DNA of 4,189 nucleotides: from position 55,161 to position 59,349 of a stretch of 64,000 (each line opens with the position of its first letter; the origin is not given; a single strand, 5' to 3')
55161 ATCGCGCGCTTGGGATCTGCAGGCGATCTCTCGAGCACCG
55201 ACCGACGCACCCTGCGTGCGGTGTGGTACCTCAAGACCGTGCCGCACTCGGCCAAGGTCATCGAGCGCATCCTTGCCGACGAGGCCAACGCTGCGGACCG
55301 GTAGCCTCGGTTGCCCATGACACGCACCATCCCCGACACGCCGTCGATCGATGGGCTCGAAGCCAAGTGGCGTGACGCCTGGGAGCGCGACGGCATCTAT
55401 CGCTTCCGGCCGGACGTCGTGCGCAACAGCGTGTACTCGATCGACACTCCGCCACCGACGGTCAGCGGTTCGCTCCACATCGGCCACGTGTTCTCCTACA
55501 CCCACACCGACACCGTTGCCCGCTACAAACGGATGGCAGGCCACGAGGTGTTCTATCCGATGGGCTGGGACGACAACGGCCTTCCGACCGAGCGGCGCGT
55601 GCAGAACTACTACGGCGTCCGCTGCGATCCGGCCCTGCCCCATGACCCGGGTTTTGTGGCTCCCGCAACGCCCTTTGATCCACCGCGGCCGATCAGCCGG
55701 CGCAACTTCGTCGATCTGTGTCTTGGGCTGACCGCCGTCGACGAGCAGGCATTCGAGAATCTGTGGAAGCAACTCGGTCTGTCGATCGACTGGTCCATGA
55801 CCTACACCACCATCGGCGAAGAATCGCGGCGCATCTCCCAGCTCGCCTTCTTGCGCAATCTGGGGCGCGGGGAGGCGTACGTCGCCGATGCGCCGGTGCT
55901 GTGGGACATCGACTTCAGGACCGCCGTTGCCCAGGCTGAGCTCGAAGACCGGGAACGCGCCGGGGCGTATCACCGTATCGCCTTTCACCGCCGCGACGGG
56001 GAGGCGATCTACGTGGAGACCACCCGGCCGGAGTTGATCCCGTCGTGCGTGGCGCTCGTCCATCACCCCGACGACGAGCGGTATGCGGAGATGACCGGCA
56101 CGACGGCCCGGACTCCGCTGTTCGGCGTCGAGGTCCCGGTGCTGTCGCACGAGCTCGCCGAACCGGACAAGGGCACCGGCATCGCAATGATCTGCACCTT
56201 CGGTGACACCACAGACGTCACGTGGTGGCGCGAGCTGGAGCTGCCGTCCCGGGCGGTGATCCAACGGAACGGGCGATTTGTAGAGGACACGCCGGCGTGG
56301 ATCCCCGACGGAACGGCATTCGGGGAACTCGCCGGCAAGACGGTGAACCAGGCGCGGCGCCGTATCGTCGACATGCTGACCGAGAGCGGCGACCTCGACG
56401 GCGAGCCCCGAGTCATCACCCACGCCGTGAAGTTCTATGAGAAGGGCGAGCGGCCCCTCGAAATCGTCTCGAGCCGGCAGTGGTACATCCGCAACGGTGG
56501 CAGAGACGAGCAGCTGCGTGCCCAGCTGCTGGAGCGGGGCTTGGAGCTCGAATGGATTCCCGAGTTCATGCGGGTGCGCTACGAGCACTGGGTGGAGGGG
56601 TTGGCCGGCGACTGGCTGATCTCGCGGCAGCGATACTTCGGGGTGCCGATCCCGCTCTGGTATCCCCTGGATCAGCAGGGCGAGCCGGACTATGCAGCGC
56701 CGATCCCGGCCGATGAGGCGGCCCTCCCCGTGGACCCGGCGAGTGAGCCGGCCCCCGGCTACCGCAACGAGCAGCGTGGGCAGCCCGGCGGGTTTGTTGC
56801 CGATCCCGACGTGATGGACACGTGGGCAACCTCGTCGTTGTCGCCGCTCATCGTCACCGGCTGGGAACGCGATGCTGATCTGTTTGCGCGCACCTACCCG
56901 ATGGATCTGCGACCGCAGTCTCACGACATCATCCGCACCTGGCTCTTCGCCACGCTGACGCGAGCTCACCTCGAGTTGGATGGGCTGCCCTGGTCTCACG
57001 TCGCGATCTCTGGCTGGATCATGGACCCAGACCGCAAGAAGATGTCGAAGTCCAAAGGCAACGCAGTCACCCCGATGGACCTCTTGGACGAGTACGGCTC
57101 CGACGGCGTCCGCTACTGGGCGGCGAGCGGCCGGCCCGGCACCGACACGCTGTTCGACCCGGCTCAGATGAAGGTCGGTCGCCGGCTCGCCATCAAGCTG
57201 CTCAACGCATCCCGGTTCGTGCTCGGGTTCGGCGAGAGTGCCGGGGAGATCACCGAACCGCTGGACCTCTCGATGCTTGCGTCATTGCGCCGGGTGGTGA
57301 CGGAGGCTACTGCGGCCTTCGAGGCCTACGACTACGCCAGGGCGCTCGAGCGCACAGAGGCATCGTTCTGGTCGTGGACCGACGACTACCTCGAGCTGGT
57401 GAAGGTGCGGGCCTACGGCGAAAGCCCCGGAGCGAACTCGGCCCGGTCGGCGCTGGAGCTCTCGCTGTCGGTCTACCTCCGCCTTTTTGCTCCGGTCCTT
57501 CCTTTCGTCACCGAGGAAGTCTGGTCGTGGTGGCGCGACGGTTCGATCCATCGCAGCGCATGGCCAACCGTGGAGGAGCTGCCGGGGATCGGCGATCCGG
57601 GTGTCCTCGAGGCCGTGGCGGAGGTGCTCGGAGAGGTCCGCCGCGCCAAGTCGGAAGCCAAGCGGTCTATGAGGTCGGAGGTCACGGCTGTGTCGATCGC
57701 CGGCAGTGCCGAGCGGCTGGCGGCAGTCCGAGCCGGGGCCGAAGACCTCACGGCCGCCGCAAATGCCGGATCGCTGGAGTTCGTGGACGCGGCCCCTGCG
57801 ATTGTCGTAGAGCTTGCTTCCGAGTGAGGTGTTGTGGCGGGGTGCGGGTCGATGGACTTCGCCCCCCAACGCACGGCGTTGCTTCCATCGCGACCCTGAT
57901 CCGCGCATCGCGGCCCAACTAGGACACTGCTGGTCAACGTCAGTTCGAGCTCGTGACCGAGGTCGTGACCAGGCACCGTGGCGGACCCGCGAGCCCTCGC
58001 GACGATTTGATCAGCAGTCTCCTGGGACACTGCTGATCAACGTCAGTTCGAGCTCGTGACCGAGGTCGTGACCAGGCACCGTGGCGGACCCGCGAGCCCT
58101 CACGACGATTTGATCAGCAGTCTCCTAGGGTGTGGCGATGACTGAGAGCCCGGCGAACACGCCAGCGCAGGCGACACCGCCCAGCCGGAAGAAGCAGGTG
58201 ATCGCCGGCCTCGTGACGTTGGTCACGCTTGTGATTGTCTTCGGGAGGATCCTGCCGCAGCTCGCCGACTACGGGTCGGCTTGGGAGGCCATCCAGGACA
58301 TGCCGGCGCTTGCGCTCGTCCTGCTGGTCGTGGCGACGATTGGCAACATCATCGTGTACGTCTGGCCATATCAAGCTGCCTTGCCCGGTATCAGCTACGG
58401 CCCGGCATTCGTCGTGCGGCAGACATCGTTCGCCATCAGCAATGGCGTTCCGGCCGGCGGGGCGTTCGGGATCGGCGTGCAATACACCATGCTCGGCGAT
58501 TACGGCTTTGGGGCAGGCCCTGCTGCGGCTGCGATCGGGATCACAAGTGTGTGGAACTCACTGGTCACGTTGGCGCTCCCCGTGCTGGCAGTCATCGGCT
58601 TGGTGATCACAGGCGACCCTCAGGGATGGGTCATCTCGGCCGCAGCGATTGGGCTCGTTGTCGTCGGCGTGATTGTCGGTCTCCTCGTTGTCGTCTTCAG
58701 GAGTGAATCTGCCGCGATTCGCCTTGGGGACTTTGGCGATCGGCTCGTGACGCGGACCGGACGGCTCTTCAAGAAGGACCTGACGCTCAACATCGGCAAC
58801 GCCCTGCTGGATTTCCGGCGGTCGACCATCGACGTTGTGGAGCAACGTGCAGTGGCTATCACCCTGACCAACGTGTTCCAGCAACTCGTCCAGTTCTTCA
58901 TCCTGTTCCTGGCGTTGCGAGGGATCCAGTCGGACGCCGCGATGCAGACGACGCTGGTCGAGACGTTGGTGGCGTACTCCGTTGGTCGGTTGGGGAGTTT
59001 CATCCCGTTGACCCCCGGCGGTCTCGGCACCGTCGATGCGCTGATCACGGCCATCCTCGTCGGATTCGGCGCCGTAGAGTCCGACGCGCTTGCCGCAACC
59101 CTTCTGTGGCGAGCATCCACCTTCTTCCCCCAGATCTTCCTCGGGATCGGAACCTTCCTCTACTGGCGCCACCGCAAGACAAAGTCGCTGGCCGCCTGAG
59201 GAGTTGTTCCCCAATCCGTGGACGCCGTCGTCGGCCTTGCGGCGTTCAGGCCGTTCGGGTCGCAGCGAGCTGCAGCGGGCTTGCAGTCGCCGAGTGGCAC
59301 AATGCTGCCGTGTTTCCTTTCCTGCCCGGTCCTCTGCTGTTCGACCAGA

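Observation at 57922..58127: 103-bp element with 15-bp terminal inverted repeats, present as two tandem copies between valS and a membrane-lipid gene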

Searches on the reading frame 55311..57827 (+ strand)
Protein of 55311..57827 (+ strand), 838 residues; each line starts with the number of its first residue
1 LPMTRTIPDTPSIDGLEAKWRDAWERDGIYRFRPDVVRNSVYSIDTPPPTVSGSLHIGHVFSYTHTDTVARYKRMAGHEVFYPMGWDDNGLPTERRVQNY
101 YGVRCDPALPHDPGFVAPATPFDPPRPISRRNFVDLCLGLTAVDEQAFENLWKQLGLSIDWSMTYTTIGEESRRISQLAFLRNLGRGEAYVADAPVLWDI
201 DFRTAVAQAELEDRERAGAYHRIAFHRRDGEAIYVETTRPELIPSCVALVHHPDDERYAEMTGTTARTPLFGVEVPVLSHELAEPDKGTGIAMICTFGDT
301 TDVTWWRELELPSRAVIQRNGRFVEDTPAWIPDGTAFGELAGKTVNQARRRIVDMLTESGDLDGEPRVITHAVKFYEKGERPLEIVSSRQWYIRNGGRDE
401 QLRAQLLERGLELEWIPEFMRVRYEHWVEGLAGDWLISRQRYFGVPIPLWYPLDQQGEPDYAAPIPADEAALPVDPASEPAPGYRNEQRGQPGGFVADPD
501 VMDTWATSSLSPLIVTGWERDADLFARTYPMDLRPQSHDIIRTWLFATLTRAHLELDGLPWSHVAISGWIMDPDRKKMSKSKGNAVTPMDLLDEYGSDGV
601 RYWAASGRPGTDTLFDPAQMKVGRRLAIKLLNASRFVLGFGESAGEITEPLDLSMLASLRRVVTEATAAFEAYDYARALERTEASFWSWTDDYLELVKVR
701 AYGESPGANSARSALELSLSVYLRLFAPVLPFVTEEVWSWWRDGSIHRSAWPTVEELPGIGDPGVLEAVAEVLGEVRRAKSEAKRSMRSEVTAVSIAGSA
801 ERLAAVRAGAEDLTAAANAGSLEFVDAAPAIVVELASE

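Call 10: search_protein_families(library=pfam, proteins=[window:55311-57827:+])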
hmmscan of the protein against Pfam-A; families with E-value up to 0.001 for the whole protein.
window:55311-57827:+ (838 aa): 5 families
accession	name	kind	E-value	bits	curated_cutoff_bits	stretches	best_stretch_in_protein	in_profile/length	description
PF00133.28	tRNA-synt_1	-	7.4e-70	236.2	22.7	1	20-612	2-410/414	tRNA synthetases class I (I, L, M and V)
PF08264.19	Anticodon_1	-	1.2e-22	80.9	25.1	1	653-792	2-145/148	Anticodon-binding domain of tRNA ligase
PF09334.17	tRNA-synt_1g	-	2.8e-17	63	20.1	2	44-96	3-55/391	tRNA synthetases class I (M)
PF01921.24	tRNA-synt_1f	-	6.7e-06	25.7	27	0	569-617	274-322/360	tRNA synthetases class I (K)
PF01406.26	tRNA-synt_1e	-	1e-05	25.5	27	0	568-606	245-282/301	tRNA synthetases class I (C) catalytic domain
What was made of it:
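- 55311..57827 (+): Context: valS (valine-tRNA ligase). Its stop codon is 94 nt upstream of the pair. Call 10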

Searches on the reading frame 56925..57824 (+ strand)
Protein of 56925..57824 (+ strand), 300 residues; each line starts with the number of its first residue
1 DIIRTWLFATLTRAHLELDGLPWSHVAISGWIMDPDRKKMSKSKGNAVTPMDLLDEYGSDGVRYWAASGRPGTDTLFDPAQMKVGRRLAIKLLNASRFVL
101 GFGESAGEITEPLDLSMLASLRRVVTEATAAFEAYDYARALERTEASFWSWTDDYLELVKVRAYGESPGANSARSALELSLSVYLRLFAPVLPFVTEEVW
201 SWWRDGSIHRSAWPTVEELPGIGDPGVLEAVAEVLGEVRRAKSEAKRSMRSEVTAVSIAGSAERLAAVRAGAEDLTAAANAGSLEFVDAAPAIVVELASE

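Call 36: find_homologous_proteins(query=window:56925-57824:+, max_evalue=1e-40)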
Query window:56925-57824:+ (300 aa): 6645 proteins with E <= 1e-40 among 8000 candidates; the best 120 are listed.
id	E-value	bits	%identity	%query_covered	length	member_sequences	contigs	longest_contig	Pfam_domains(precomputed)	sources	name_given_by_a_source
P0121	8.9e-121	421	66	99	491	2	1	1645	PF09334.18,PF08264.20,PF00133.29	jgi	jgi:valyl-tRNA synthetase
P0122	6.5e-118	411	64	100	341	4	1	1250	PF09334.18,PF08264.20,PF00133.29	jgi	jgi:valyl-tRNA synthetase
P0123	7.3e-117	408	68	93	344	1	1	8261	PF08264.20,PF00133.29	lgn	-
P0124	8.3e-117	408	66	73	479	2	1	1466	PF08264.20,PF00133.29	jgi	jgi:valyl-tRNA synthetase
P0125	1.6e-115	404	64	100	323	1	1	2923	PF08264.20,PF00133.29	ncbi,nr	ncbi:MAG: tRNA synthetase valyl/leucyl anticodon-binding protein, partial [Frankiales bacterium]|nr:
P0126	2.8e-115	403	64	99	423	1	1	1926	PF09334.18,PF08264.20,PF01921.25,PF00133.29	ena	-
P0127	4.7e-115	402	62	99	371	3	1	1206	PF08264.20,PF00133.29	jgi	jgi:valyl-tRNA synthetase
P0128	5.7e-115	402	72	84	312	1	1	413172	PF09334.18,PF08264.20,PF00133.29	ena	-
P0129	6.5e-115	402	62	100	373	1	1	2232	PF08264.20,PF00133.29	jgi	jgi:valyl-tRNA synthetase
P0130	7.7e-115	401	61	100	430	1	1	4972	PF09334.18,PF08264.20,PF01921.25,PF00133.29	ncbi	ncbi:MAG TPA: class I tRNA ligase family protein, partial [Acidimicrobiia bacterium]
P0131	1.0e-114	401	62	99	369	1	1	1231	PF08264.20,PF00133.29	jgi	jgi:valyl-tRNA synthetase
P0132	1.4e-114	401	65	99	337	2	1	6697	PF09334.18,PF08264.20,PF01921.25,PF00133.29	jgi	jgi:valyl-tRNA synthetase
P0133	2.8e-114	399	64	100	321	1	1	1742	PF08264.20,PF00133.29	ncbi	ncbi:MAG: class I tRNA ligase family protein, partial [Acidimicrobiia bacterium]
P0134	3.3e-114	399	62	99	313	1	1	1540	PF08264.20,PF00133.29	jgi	jgi:valyl-tRNA synthetase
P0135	3.4e-114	399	64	96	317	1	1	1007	PF08264.20,PF00133.29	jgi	jgi:valyl-tRNA synthetase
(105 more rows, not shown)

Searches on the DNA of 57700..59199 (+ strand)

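Call 9: search_rna_families(source=window, start=57700, end=58300, threshold=evalue, max_evalue=10)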
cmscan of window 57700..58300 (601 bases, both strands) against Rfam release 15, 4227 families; matches with E-value up to 10: 5.
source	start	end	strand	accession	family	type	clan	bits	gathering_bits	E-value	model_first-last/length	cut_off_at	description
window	58006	58041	+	RF04288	mir-9201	Gene; miRNA;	CL00147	20.4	95.5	0.14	23-58/81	no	mir-9201 microRNA precursor family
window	57837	57906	-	RF01023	mir-940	Gene; miRNA;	-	19.9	106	2.4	1-94/94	no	mir-940 microRNA precursor family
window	58010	58119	+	RF02237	asX3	Gene; sRNA;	-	13.7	40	2.6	1-182/182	no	Xanthomonas sRNA asX3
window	57827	57960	+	RF02836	Bcj14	Gene; sRNA;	-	13.5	59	6.6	1-171/171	no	Burkholderia RNA 14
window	58020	58130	+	RF04141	MIR8622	Gene; miRNA;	-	13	197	7.8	1-212/212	no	MIR8622 microRNA precursor family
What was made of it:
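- On Known structured RNA (Rfam 15): The best hits score 13-20 bits, against gathering thresholds of 40-197 bits (call 9).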

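Call 13: search_dna_similar(query=window:57919-58130:+, collection=plasmids, mode=distant, max_evalue=0.01)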
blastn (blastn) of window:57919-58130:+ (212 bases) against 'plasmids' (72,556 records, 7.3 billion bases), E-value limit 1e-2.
No match.

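Call 79: search_rna_families(source=L154, start=2700, end=3500, threshold=evalue, max_evalue=0.01)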
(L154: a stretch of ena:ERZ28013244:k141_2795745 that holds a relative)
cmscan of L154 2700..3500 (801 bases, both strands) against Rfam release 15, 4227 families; matches with E-value up to 0.01: 0.
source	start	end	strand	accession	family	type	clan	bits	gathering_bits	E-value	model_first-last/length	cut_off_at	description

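Call 85: search_dna_similar(query=L001:1-54:+, collection=plasmids, mode=distant, max_evalue=1)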
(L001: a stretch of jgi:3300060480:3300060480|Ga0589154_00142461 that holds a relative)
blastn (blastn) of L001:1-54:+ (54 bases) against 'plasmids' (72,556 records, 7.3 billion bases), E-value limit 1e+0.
No match.
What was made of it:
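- Tried and rejected: The L001 terminus had no match in plasmids (call 85).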

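Call 86: search_dna_similar(query=window:57919-58130:+, collection=phages, mode=distant, max_evalue=0.01)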
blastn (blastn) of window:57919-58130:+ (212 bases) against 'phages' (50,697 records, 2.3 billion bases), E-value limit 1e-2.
No match.
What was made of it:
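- Tried and rejected: BLASTN of the pair: no match in plasmids (call 13) or phages (call 86).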
